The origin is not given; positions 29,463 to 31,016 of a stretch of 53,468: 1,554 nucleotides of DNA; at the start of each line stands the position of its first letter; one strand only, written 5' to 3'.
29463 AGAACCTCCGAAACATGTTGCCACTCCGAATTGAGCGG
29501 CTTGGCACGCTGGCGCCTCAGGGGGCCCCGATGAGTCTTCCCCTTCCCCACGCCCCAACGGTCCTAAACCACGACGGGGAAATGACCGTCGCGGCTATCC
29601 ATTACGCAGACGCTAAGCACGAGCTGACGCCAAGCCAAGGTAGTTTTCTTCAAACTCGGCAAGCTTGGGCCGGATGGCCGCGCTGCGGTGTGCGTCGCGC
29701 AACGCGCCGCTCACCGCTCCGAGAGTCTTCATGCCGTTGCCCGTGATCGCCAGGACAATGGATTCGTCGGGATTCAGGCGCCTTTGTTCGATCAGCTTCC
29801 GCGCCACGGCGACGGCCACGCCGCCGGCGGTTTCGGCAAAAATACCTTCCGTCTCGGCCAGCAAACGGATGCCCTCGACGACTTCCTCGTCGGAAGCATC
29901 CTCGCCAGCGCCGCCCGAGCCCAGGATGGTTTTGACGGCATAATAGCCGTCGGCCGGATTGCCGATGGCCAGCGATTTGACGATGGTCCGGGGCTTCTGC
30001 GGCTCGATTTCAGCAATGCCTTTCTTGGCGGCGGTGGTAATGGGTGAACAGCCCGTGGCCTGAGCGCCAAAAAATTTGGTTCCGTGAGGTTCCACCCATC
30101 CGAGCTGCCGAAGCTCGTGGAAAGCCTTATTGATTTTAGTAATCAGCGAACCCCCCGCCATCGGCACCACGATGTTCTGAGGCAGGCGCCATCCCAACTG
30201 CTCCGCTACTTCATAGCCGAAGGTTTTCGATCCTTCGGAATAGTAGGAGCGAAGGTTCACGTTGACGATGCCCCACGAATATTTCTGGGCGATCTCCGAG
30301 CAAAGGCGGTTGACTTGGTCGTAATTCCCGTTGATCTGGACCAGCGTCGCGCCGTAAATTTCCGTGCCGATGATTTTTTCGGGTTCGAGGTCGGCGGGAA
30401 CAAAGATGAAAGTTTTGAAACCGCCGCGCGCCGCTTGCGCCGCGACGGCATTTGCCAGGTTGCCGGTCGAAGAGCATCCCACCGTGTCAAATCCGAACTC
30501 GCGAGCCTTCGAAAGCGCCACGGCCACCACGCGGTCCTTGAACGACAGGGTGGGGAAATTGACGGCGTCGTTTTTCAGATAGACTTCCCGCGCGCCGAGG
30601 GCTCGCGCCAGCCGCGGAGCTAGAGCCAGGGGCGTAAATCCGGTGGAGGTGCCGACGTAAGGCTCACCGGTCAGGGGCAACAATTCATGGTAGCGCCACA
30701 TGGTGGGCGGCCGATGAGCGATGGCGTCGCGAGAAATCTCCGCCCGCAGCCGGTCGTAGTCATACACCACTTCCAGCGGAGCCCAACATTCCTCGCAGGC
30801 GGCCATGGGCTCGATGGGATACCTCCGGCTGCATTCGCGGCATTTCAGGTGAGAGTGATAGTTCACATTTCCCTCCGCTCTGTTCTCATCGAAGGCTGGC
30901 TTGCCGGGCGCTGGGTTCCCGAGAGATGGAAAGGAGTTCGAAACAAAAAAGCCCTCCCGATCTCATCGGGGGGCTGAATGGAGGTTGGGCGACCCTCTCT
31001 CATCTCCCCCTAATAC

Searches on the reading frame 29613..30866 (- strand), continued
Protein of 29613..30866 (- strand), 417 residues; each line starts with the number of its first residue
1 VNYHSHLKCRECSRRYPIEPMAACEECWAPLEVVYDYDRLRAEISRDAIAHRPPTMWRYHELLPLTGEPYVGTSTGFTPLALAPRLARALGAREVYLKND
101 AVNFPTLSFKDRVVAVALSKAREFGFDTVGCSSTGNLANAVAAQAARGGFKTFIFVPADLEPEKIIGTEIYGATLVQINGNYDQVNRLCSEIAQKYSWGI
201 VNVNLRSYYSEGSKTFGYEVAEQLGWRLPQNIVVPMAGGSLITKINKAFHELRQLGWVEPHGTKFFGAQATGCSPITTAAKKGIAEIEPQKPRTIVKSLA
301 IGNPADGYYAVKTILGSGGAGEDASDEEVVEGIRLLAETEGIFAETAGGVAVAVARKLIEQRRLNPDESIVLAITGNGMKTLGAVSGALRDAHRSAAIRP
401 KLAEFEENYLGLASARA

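Call 47: search_protein_families(library=ncbifam, proteins=[L030:7856-8947:+, L030:8944-10158:+, L030:5986-7239:+, L030:7277-7555:+], max_evalue=1e-8)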
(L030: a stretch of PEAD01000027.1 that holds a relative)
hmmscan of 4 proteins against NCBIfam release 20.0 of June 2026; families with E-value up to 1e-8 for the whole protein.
L030:7856-8947:+ (363 aa): 36 families (the best 25 are shown)
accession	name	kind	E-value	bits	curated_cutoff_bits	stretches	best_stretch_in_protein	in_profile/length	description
TIGR00260.1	thrC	equivalog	4.5e-98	328.5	167.1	1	17-336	1-340/340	threonine synthase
NF004170.0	PRK05638.1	equivalog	1e-62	212.2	421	1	18-334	47-358/442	threonine synthase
NF006050.0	PRK08197.1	equivalog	2.2e-59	201.3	303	1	19-337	60-387/406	threonine synthase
NF006205.0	PRK08329.1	equivalog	3.5e-43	147.9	358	1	20-333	46-345/347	threonine synthase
NF004996.0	PRK06381.1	equivalog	9.9e-40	136.5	266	1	37-330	13-317/319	threonine synthase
NF005035.0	PRK06450.1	equivalog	1.6e-36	125.8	301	1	20-333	41-336/338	threonine synthase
TIGR01127.1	ilvA_1Cterm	equivalog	7e-22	77.9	378.75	1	40-329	1-283/380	threonine ammonia-lyase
NF005600.0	PRK07334.1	equivalog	7.7e-22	77.4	496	1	39-329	28-309/408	threonine ammonia-lyase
NF006390.0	PRK08639.1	equivalog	9.6e-21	74.2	421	1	39-329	25-312/418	threonine ammonia-lyase IlvA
NF005680.0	PRK07476.1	equivalog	2.4e-19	69.5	413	1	38-334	22-313/326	hydroxyectoine utilization dehydratase EutB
TIGR01124.1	ilvA_2Cterm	equivalog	2.8e-19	69.1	411.3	1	39-204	17-181/499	threonine ammonia-lyase, biosynthetic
TIGR02079.1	THD1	equivalog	6.1e-19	68.1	440.55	1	39-330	16-305/410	threonine ammonia-lyase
NF006094.0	PRK08246.1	subfamily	2e-18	66.8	331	1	39-329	23-301/310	serine/threonine dehydratase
NF009130.0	PRK12483.1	subfamily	2.7e-18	65.9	801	1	39-325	37-319/521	threonine ammonia-lyase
NF005292.0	PRK06815.1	equivalog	8.5e-18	64.4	371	1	39-187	21-168/320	threonine/serine dehydratase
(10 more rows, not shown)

L030:8944-10158:+ (404 aa): 6 families
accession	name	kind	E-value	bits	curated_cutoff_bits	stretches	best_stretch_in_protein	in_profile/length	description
NF003242.0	PRK04200.1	equivalog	8.9e-175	581.3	426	1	1-400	1-394/395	cofactor-independent phosphoglycerate mutase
TIGR02535.1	hyp_Hser_kinase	hypoth_equivalog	1.9e-170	566.9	446.3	1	1-400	1-397/397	proposed homoserine kinase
TIGR00306.2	apgM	subfamily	4.3e-162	539.7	320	1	2-398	1-402/403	2,3-bisphosphoglycerate-independent phosphoglycerate mutase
NF003104.0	PRK04024.1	equivalog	3.5e-93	312.6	489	1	1-386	3-389/412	2,3-bisphosphoglycerate-independent phosphoglycerate mutase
NF038358.1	phophono_PhpG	equivalog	3.9e-64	216.9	545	2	180-399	202-416/417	CMP-5'-phosphonoformate--3-phosphoglycerate phosphonoformyl transferase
NF003160.0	PRK04135.1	equivalog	1.5e-55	188.5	468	1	2-390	17-384/403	2,3-bisphosphoglycerate-independent phosphoglycerate mutase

L030:5986-7239:+ (417 aa): 24 families
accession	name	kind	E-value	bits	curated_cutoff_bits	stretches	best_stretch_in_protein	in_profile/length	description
TIGR00260.1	thrC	equivalog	3.5e-86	289.5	167.1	1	62-388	2-340/340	threonine synthase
NF006050.0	PRK08197.1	equivalog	4e-86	289.3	303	1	6-396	3-394/406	threonine synthase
NF004170.0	PRK05638.1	equivalog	5.8e-68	229.4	421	1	12-387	2-359/442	threonine synthase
NF006205.0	PRK08329.1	equivalog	3.8e-45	154.4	358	1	12-386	2-346/347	threonine synthase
NF005035.0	PRK06450.1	equivalog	6.1e-43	146.9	301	1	13-386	5-337/338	threonine synthase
NF004996.0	PRK06381.1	equivalog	7.7e-35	120.4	266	1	81-382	14-317/319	threonine synthase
TIGR03844.1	cysteate_syn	equivalog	1.8e-17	63.2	324.9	1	12-196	3-182/398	cysteate synthase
TIGR01127.1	ilvA_1Cterm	equivalog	2.5e-16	59.6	378.75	1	83-381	1-283/380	threonine ammonia-lyase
NF006390.0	PRK08639.1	equivalog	2.2e-15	56.6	421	1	83-381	26-311/418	threonine ammonia-lyase IlvA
NF006389.0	PRK08638.1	equivalog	3e-15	56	453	1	83-361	28-293/333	bifunctional threonine ammonia-lyase/L-serine ammonia-lyase TdcB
NF006674.0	PRK09224.1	subfamily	8.1e-15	54.5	577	1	83-377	26-308/508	threonine ammonia-lyase IlvA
NF005292.0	PRK06815.1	equivalog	2.2e-14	53.3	371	1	82-378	21-304/320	threonine/serine dehydratase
TIGR01124.1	ilvA_2Cterm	equivalog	8.5e-14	51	411.3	1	82-381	17-303/499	threonine ammonia-lyase, biosynthetic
NF005680.0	PRK07476.1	equivalog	5.2e-13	48.7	413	1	83-387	24-314/326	hydroxyectoine utilization dehydratase EutB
TIGR02079.1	THD1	equivalog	1.3e-12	47.3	440.55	1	83-383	17-305/410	threonine ammonia-lyase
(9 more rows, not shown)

L030:7277-7555:+ (92 aa): 2 families
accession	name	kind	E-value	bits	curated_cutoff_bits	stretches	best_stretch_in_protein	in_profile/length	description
NF041918.1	SAMP1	equivalog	1.9e-12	47.5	60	1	18-90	16-91/91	ubiquitin-like small modifier protein 1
TIGR01687.1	moaD_arch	subfamily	5.4e-12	46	49.5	1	4-90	2-88/88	MoaD family protein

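Call 48: search_solved_structures(query=L030:7856-8947:+, max_evalue=1e-20)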
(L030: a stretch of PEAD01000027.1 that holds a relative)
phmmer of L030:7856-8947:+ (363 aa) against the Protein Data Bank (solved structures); distinct sequences matched with E-value up to 1e-20: 5.
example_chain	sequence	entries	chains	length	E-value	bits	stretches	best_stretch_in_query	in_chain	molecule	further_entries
2zsj_A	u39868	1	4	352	9.2e-152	508.2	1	13-359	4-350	Threonine synthase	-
1uim_A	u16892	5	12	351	8.6e-137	459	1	16-343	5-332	Threonine Synthase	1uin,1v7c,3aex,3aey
6cgq_A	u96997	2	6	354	1.8e-129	434.9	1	12-342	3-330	Threonine synthase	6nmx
2d1f_A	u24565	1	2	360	4.6e-128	430.3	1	12-341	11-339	Threonine synthase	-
1e5x_A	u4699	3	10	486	2.2e-55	191.3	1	16-341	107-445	THREONINE SYNTHASE | THREONINE SYNTHASE 1, CHLOROPLASTIC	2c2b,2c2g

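Call 53: list_cluster_members(proteins=[P0128, P0134, P0137, P0139, P0140, P0157, P0162, P0169, P0179, P0193])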
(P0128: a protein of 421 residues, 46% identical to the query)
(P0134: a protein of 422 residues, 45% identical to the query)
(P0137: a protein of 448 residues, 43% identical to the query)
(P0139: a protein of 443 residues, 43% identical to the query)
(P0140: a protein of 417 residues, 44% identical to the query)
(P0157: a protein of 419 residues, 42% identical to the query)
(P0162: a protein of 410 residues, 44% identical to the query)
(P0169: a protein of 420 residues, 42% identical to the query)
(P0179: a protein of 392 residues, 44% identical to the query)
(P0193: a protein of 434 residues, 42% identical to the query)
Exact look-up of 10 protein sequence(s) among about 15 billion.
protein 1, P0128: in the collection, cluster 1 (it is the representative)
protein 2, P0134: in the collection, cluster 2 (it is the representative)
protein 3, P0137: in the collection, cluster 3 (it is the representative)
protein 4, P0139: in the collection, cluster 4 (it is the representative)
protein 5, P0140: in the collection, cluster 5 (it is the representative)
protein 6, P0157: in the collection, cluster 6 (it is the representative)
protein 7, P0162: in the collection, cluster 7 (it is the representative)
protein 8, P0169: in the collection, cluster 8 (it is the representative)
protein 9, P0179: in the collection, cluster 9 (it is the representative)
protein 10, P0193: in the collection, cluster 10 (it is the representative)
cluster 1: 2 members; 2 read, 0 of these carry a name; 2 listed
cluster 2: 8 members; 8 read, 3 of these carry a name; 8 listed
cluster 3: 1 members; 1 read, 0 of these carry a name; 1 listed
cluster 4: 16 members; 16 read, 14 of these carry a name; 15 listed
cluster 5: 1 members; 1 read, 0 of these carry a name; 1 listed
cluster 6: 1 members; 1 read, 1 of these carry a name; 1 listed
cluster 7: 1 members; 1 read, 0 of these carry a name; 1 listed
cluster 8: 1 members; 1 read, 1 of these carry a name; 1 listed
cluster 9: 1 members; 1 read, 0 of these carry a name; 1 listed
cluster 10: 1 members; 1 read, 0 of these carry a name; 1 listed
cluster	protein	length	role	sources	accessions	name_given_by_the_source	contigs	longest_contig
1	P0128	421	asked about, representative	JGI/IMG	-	-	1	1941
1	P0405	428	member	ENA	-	-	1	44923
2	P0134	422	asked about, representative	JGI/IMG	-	threonine synthase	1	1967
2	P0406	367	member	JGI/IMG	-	threonine synthase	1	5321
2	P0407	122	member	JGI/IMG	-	threonine synthase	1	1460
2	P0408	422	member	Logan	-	-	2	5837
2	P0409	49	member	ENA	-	-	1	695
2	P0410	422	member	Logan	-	-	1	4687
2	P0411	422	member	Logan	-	-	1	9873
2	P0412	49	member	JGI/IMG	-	-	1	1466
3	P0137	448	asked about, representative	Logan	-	-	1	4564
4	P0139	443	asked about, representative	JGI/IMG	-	threonine synthase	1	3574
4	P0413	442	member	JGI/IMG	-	threonine synthase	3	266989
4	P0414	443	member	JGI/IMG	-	threonine synthase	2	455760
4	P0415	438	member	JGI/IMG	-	threonine synthase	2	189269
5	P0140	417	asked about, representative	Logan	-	-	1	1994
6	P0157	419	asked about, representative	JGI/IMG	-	threonine synthase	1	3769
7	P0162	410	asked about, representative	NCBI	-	-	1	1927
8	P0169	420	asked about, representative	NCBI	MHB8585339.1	MAG: threonine synthase [Thermoplasmatota archaeon]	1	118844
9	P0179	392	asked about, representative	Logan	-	-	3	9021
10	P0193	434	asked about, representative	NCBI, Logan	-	-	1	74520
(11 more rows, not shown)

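Call 54: search_dna_similar(query=window:29613-30866:-, collection=plasmids, mode=protein, max_evalue=1e-40, max_rows=15)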
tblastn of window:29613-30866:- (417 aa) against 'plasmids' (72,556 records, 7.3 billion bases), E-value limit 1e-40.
Records with a match: 25; places in all: 25; records where one place covers at least 80% of the query: 25.
Best place of each record, by identity: <60% 25.
By first word of the organism name: Haloarcula 5; Natrinema 4; Azospirillum 4; Haloterrigena 2; Haladaptatus 2; Nonomuraea 1; Halostella 1; Salinigranum 1; Natronococcus 1; Haloprofundus 1; and 3 more.
By predicted mobility (MOB-suite, as given by PLSDB): non-mobilizable 21; mobilizable 4.
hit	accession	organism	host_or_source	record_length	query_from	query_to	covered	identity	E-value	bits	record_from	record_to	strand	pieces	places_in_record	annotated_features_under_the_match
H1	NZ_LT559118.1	Nonomuraea gerenzanensis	-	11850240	7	405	96%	51.0%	1e-108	358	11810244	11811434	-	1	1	none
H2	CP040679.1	Halostella pelagica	pure culture,isolated from salted brown ...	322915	1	406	97%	35.8%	7e-49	185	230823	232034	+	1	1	record has no annotation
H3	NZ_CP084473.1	Natrinema sp. DC36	cell culture,sediment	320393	1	406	97%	35.7%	2e-49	187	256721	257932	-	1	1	thrC: threonine synthase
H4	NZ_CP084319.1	Haloterrigena alkaliphila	Salt lake,Salt lake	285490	1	406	97%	35.6%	6e-49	186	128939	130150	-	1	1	thrC: threonine synthase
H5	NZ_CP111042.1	Haladaptatus caseinilyticus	cell culture,sediment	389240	1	416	100%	34.7%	2e-47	181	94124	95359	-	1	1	thrC: threonine synthase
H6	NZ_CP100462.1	Salinigranum marinum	cell culture,Saline soil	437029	1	409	98%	35.3%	2e-48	184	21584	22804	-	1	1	thrC: threonine synthase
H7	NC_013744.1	Haloterrigena turkmenica DSM 5511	-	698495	1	411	99%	34.9%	8e-48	182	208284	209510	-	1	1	thrC: threonine synthase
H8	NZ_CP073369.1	Haloarcula sinaiiensis ATCC 33800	cell culture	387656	1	409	98%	34.9%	1e-48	184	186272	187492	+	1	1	thrC: threonine synthase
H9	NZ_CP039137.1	Haloarcula marismortui ATCC 43049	Cell culture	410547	1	409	98%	34.9%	1e-48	184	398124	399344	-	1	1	thrC: threonine synthase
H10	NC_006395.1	Haloarcula marismortui ATCC 43049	-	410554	1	409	98%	34.9%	1e-48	184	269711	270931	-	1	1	thrC: threonine synthase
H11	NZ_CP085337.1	Haladaptatus halobius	cell culture,saline soil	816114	1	417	100%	34.0%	2e-47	181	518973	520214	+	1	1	thrC: threonine synthase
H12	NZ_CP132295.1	Natronococcus sp. AD-5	cell culture,sediment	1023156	1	409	98%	34.2%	1e-48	184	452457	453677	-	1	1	record has no annotation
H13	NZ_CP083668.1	Haloprofundus halobius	cell culture,salt lake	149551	1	409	98%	34.2%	3e-46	177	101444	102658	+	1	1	thrC: threonine synthase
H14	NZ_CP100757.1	Natrinema gelatinilyticum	marine sediment,sediment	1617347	1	409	98%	34.1%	1e-47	182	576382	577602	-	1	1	record has no annotation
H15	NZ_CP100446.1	Natrinema caseinilyticum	marine sediment,sediment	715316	1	409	98%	33.9%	7e-48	182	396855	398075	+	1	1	thrC: threonine synthase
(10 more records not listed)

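Call 55: get_annotated_region(hit=H1, flank=4000)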
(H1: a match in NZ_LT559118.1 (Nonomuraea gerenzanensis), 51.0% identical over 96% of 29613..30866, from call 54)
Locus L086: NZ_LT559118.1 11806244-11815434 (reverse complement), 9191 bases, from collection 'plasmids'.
description: Nonomuraea gerenzanensis isolate nono1 plasmid I, complete sequence
organism: Nonomuraea gerenzanensis (NCBI taxid 93944)
taxonomy: Bacteria; Actinomycetota; Actinomycetes; Streptosporangiales; Streptosporangiaceae; Nonomuraea; Nonomuraea gerenzanensis
host: -; source: -; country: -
typing (MOB-suite, as given by PLSDB): non-mobilizable
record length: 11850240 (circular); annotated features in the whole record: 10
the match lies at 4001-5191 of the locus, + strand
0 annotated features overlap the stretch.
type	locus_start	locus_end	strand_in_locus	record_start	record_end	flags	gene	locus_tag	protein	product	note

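Call 62: search_protein_families(library=pfam, proteins=[L055:7241-8302:+, L046:7270-8583:+, L016:7288-7803:+, L036:7244-7618:+, L073:6334-6906:+], max_evalue=0.001)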
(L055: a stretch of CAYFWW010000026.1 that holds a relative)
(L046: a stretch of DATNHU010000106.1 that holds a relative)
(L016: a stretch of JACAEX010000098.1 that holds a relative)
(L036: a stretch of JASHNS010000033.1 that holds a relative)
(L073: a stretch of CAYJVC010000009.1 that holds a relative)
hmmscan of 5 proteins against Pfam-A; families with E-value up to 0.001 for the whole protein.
L055:7241-8302:+ (353 aa): 3 families
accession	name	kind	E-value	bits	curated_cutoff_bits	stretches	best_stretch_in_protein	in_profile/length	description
PF00899.27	ThiF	-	2.5e-87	292.4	28.1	1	98-333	1-238/238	ThiF family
PF02597.26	ThiS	-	3.2e-15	56.9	22.5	1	2-88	1-76/76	ThiS family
PF09138.17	Urm1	-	0.0006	20.6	21.8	0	20-88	28-96/96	Urm1 (Ubiquitin related modifier)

L046:7270-8583:+ (437 aa): 3 families
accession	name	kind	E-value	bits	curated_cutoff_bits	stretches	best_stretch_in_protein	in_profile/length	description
PF00288.32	GHMP_kinases_N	-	2.2e-18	66.7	22.3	1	166-247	2-87/87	GHMP kinases N terminal domain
PF02597.26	ThiS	-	2.4e-10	41.2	22.5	1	5-91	1-76/76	ThiS family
PF08544.19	GHMP_kinases_C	-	0.00017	22.3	21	1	327-378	20-75/85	GHMP kinases C terminal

L016:7288-7803:+ (171 aa): 3 families
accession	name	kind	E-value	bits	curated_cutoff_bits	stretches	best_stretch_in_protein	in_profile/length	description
PF02597.26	ThiS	-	2.5e-18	66.8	22.5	1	5-91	1-76/76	ThiS family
PF09383.16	NIL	-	6.5e-14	52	24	1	96-163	1-72/73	NIL domain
PF09138.17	Urm1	-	0.00036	21.3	21.8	1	23-91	28-96/96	Urm1 (Ubiquitin related modifier)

L036:7244-7618:+ (124 aa): 2 families
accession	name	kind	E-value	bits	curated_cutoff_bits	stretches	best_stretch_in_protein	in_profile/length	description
PF02597.26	ThiS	-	1.1e-09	39.1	22.5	1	18-91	14-76/76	ThiS family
PF09138.17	Urm1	-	0.0005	20.8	21.8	1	19-91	24-96/96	Urm1 (Ubiquitin related modifier)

L073:6334-6906:+ (190 aa): 2 families
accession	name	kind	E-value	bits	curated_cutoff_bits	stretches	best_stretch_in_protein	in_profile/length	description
PF02597.26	ThiS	-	2.5e-17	63.6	22.5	1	5-91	1-76/76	ThiS family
PF09383.16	NIL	-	2.5e-16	59.8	24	1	117-182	3-72/73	NIL domain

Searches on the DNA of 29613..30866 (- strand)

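Call 28: search_rna_families(sources=[L004, L009, L016, L022, L023, L028, L035, L046, L055, L077, L054, L071, L040], threshold=gathering)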
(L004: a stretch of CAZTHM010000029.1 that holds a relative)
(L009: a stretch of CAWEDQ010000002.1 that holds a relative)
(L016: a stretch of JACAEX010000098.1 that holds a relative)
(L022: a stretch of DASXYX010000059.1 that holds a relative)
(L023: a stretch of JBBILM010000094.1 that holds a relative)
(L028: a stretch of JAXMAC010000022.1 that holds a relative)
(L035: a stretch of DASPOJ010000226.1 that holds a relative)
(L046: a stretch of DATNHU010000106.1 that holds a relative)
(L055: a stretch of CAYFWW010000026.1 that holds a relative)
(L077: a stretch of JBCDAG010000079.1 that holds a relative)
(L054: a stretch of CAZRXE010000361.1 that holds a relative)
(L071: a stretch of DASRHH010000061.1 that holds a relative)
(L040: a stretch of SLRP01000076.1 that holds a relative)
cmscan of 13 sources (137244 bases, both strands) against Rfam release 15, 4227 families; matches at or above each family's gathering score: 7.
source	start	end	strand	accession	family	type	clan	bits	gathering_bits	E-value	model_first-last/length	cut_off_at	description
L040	288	408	+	RF00162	SAM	Cis-reg; riboswitch;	CL00012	88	44.4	3.2e-19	1-108/108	no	SAM riboswitch aptamer (S box leader)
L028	2121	2241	+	RF00162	SAM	Cis-reg; riboswitch;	CL00012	86.2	44.4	1.1e-18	1-108/108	no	SAM riboswitch aptamer (S box leader)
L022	5790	5906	+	RF00162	SAM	Cis-reg; riboswitch;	CL00012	83.4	44.4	7.4e-18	1-108/108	no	SAM riboswitch aptamer (S box leader)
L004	5752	5861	+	RF00162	SAM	Cis-reg; riboswitch;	CL00012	79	44.4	1.3e-16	1-108/108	no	SAM riboswitch aptamer (S box leader)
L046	5720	5833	+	RF00162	SAM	Cis-reg; riboswitch;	CL00012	73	44.4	7.5e-15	1-108/108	no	SAM riboswitch aptamer (S box leader)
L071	2900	3012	+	RF00162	SAM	Cis-reg; riboswitch;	CL00012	70.8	44.4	3.4e-14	1-108/108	no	SAM riboswitch aptamer (S box leader)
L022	1618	1689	-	RF00005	tRNA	Gene; tRNA;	CL00001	62.9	29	6.2e-11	1-71/71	no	tRNA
